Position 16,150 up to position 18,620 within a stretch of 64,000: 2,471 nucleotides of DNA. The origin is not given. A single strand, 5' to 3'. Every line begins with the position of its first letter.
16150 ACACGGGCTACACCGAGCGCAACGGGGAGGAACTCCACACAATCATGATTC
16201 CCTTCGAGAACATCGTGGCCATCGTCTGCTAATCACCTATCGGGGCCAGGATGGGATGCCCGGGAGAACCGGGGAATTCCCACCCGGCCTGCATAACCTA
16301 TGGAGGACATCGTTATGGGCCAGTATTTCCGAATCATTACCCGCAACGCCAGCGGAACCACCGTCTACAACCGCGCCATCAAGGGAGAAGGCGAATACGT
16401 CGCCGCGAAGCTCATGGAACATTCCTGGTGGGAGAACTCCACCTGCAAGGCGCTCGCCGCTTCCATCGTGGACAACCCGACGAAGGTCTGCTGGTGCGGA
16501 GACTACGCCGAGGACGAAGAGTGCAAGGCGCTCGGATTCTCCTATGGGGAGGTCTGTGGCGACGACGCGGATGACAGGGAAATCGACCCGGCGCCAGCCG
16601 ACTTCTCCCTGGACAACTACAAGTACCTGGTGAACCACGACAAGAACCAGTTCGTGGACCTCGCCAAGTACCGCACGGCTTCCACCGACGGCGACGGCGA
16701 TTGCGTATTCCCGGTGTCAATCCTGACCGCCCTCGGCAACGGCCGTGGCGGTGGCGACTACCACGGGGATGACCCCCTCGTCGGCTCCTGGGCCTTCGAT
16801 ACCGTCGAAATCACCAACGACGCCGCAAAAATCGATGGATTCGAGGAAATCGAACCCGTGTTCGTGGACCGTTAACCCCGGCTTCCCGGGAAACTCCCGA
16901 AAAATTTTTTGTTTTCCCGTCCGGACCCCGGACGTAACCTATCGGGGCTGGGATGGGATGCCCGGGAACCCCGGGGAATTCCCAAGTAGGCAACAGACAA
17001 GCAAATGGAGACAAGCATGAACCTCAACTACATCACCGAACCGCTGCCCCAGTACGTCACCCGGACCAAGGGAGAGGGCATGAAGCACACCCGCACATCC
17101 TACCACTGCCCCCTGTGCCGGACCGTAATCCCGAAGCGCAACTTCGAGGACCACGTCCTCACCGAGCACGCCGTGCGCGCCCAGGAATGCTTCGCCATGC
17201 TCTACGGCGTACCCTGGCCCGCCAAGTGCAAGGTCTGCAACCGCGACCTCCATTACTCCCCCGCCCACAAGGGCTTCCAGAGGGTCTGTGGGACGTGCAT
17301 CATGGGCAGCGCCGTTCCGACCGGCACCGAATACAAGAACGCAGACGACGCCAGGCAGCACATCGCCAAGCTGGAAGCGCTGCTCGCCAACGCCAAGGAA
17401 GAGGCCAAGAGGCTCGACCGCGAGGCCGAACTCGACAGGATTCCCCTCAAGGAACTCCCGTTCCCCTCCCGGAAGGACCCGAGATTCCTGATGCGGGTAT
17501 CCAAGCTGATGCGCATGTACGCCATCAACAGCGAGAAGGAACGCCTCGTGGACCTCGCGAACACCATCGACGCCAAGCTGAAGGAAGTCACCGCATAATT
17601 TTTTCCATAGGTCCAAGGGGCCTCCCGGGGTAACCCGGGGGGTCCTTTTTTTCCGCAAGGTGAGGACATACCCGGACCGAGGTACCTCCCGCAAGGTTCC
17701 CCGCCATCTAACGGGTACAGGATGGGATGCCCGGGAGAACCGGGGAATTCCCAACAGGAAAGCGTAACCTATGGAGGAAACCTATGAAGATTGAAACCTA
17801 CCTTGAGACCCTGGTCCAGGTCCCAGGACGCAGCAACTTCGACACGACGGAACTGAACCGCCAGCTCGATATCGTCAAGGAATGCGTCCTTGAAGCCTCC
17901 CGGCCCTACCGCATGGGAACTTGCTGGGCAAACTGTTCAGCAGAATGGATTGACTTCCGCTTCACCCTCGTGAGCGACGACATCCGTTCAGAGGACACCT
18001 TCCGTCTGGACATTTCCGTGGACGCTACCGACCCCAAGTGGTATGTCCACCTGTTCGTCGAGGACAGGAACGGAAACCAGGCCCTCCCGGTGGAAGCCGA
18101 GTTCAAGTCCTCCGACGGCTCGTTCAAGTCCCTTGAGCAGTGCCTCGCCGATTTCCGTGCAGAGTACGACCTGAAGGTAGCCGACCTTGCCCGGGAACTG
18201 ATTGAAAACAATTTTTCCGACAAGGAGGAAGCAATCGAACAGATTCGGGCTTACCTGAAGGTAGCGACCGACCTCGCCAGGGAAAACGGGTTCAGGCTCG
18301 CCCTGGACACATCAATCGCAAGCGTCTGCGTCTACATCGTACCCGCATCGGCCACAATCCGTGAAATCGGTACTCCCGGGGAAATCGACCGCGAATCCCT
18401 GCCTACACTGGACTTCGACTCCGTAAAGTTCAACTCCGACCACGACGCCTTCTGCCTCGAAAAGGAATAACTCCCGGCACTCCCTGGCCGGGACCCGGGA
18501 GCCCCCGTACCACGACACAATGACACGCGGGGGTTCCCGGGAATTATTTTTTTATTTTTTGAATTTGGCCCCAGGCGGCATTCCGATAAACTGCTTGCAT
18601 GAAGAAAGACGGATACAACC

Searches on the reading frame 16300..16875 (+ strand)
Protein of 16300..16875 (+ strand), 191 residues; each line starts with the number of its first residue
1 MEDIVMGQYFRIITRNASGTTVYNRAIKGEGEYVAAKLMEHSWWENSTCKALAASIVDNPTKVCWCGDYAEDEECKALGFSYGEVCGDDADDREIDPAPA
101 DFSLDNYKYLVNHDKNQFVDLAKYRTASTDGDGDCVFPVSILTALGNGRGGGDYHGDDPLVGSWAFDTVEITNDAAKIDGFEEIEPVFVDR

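Call 57: search_protein_families(library=phrogs, proteins=[window:16300-16875:+], max_evalue=0.01)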
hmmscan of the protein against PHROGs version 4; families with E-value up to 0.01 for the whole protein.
window:16300-16875:+ (191 aa): 2 families
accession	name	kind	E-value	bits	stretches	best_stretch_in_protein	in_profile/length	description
phrog_3156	-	unknown function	1e-16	62.2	2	105-158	151-201/244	-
phrog_35050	-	unknown function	1.6e-06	29.3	1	35-174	24-159/182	-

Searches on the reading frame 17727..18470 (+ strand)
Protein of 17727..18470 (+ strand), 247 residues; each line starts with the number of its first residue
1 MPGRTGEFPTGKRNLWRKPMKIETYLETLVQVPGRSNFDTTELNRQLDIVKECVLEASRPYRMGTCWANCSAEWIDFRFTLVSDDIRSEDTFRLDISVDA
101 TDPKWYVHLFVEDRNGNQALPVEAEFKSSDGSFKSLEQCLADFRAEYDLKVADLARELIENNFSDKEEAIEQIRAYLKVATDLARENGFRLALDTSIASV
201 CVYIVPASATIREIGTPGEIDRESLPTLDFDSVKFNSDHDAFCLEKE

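Call 7: search_protein_families(library=pfam, proteins=[window:17727-18470:+], max_evalue=0.01)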
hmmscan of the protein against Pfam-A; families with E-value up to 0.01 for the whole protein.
window:17727-18470:+ (247 aa): 0 families

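Call 57: search_protein_families(library=phrogs, proteins=[window:17727-18470:+], max_evalue=0.01)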
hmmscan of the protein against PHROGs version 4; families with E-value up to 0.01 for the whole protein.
window:17727-18470:+ (247 aa): 1 family
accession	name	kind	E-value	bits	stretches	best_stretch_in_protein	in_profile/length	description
phrog_1110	-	lysis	0.003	18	1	157-196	89-127/301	endolysin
